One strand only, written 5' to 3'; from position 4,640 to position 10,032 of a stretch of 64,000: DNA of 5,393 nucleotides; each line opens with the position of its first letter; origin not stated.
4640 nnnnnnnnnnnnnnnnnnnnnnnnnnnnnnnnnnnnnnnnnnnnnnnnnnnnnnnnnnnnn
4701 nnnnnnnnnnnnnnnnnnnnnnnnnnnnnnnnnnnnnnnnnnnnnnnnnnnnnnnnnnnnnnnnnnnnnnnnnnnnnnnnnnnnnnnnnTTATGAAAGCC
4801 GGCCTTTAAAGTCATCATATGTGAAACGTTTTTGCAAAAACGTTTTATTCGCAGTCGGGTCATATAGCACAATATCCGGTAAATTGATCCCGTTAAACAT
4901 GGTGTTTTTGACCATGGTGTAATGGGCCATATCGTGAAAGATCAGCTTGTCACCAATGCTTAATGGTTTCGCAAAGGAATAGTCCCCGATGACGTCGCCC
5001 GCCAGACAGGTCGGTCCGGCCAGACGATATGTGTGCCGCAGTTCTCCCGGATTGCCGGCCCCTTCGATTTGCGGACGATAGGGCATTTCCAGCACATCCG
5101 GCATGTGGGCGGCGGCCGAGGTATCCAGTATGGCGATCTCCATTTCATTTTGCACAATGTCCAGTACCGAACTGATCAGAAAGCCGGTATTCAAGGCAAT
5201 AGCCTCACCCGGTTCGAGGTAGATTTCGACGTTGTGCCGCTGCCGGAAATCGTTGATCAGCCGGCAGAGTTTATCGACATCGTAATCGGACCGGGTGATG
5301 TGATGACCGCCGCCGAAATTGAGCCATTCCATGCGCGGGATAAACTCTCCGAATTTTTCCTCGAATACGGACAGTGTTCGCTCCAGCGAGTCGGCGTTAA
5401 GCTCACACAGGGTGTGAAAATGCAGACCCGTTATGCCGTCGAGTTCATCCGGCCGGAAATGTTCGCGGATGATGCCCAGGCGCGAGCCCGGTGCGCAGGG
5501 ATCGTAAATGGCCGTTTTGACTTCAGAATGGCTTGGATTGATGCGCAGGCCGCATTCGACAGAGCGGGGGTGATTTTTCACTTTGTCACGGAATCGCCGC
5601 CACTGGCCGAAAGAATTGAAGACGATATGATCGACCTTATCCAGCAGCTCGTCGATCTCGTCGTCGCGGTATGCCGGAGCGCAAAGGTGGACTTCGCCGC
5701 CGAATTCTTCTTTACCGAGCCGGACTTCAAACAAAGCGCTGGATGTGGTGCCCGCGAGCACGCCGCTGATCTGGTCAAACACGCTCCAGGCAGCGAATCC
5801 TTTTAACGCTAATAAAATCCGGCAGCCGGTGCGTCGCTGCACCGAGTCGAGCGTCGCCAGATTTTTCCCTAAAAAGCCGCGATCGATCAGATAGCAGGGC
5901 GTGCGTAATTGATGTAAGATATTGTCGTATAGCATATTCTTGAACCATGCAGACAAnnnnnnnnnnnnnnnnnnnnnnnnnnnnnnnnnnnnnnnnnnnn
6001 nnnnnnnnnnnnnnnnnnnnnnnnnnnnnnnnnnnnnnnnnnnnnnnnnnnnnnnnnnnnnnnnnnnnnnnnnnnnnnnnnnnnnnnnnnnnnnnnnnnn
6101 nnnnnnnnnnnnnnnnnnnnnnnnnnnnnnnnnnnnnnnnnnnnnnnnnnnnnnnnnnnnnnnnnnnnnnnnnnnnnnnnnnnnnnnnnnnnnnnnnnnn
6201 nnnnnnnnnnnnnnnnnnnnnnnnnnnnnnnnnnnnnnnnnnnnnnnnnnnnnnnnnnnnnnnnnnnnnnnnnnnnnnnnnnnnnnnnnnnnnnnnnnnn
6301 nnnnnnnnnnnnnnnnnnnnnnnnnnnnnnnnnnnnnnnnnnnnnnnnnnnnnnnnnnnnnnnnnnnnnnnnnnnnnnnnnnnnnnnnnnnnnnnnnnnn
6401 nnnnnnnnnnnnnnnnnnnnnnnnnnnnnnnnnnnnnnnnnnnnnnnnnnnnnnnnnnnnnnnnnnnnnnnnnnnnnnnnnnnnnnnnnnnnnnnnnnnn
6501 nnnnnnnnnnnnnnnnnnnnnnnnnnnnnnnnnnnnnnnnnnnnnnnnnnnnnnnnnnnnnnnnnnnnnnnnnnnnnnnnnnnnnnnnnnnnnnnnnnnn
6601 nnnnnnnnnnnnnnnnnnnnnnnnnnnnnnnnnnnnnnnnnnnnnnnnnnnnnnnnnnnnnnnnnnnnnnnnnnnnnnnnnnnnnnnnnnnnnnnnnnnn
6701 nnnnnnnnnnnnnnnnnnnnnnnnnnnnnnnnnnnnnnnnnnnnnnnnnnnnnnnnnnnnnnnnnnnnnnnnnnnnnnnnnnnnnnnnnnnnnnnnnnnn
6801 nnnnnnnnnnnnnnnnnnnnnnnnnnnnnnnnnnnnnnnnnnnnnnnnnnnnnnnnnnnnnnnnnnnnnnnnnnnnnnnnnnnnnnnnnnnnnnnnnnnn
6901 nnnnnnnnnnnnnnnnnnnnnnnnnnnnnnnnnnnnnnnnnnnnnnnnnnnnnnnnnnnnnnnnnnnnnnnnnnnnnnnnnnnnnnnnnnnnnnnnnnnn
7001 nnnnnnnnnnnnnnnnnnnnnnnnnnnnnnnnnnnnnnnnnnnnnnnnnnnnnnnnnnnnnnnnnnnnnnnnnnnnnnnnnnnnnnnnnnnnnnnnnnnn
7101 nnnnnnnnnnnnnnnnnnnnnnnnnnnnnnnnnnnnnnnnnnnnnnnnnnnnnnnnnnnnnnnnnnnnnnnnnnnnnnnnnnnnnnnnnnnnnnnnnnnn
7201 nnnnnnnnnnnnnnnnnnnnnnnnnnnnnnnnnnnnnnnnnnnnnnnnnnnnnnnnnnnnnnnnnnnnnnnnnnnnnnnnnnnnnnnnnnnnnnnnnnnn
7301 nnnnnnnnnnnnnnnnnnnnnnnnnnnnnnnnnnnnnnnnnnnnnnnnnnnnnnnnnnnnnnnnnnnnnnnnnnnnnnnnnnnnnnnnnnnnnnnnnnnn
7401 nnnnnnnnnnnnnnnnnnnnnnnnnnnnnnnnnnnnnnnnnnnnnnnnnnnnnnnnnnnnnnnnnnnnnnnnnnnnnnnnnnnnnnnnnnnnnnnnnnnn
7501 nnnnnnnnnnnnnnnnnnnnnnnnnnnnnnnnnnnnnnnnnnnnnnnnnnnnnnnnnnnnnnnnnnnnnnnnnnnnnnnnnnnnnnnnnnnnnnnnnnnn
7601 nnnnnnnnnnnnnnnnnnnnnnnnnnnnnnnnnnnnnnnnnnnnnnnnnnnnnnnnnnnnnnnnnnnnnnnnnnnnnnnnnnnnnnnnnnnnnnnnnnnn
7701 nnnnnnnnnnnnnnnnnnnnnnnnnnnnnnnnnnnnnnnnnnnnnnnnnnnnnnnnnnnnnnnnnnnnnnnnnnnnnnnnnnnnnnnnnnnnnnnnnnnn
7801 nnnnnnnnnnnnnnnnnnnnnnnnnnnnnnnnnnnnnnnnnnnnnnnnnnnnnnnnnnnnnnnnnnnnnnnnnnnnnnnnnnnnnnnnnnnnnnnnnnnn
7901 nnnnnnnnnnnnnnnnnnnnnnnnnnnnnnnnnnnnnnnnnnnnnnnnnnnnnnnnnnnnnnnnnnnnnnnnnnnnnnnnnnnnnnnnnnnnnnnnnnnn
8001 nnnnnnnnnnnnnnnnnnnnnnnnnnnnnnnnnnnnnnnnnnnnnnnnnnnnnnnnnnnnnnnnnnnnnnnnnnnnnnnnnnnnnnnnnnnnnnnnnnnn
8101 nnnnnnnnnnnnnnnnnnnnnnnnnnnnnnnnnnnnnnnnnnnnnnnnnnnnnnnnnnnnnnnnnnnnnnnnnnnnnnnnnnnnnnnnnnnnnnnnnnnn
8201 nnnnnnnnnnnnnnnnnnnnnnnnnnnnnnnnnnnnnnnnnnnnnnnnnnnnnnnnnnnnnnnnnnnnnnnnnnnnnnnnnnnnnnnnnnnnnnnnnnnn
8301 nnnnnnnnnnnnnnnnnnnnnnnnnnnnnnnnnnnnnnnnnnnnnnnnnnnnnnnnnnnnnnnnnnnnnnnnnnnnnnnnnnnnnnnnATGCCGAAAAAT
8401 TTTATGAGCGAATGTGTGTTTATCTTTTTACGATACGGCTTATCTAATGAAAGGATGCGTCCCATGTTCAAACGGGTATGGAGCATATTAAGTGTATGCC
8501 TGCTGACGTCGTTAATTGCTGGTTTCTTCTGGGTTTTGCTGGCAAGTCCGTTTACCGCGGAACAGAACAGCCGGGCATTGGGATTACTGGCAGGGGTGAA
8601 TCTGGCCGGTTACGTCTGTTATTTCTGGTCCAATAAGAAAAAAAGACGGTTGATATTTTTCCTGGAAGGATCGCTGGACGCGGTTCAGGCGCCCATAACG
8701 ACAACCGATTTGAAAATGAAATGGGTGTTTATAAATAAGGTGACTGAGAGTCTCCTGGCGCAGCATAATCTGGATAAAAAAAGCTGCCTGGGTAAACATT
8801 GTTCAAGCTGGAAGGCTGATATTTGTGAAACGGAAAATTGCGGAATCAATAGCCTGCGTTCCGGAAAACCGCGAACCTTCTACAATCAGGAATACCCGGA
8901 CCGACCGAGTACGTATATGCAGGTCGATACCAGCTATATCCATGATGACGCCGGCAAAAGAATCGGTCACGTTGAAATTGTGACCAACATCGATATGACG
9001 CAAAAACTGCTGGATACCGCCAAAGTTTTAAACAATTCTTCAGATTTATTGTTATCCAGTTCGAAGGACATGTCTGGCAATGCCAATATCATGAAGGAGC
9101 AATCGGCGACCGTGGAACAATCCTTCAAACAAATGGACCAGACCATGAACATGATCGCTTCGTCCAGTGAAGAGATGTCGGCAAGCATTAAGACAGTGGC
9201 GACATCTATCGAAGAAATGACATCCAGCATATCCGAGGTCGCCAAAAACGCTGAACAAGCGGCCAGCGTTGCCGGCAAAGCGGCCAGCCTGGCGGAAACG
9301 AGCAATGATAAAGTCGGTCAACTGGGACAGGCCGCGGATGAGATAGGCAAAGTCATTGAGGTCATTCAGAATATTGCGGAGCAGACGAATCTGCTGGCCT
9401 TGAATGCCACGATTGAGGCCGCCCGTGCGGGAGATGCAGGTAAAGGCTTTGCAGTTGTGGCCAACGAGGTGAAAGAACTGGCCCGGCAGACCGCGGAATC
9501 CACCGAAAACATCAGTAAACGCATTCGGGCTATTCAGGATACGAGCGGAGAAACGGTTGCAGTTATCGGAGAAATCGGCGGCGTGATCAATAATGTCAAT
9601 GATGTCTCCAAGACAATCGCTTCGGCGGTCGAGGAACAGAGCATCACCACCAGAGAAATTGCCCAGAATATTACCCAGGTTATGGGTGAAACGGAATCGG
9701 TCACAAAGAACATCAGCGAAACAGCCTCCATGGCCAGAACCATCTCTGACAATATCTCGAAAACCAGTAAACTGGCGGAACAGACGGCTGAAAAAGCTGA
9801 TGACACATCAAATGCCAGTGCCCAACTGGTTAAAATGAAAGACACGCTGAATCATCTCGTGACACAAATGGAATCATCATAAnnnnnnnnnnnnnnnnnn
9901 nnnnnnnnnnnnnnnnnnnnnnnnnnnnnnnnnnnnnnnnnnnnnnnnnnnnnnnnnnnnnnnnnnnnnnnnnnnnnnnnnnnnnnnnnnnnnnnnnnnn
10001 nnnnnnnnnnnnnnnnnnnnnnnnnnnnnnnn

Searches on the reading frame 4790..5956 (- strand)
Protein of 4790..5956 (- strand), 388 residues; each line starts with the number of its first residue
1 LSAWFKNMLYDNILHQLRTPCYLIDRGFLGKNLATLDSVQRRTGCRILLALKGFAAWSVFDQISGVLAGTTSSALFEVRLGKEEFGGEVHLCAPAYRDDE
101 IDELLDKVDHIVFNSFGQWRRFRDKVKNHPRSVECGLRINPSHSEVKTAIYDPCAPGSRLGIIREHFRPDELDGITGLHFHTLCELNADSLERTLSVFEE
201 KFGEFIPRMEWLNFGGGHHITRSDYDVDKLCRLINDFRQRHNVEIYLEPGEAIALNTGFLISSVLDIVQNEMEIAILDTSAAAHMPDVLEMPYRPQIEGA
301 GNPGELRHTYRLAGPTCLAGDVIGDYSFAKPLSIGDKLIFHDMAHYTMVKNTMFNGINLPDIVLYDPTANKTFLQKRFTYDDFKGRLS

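Call 4: search_protein_families(library=pfam, proteins=[window:4790-5956:-], max_evalue=1)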
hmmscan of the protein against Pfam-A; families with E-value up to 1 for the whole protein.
window:4790-5956:- (388 aa): 2 families
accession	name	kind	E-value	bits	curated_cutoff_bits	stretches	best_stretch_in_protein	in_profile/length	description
PF00278.28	Orn_DAP_Arg_deC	-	3.5e-13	50.1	23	1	106-343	5-94/95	Pyridoxal-dependent decarboxylase, C-terminal sheet domain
PF02784.22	Orn_Arg_deC_N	-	0.0048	16.7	23.4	1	108-254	84-246/247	Pyridoxal-dependent decarboxylase, pyridoxal binding domain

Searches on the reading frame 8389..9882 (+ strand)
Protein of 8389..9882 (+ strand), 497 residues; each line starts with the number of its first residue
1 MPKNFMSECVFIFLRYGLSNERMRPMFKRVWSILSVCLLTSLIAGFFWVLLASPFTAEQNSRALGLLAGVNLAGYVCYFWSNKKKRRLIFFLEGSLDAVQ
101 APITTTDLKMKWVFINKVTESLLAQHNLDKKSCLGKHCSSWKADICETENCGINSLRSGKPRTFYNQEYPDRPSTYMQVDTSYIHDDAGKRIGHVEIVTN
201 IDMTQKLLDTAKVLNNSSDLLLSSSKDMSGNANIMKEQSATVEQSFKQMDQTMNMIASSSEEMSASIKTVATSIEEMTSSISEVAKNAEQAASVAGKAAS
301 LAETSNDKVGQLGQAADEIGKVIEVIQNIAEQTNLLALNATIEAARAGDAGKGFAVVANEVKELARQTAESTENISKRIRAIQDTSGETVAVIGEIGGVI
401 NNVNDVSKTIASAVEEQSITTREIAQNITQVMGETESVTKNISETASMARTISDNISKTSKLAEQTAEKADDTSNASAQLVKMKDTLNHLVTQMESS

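Call 86: search_protein_families(library=pfam, proteins=[window:8389-9882:+], max_evalue=0.001)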
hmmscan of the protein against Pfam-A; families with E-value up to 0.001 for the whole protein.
window:8389-9882:+ (497 aa): 3 families
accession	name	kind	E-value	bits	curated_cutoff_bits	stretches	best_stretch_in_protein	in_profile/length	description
PF00015.26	MCPsignal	-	4.6e-32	111.7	34.6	1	283-393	2-109/172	Methyl-accepting chemotaxis protein (MCP) signalling domain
PF20663.3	COG4_N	-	0.00013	22.4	27.3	0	273-334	3-64/107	Conserved oligomeric Golgi complex subunit 4, N-terminal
PF10498.14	IFT57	-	0.00013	21.5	40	0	200-328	192-321/360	Intra-flagellar transport protein 57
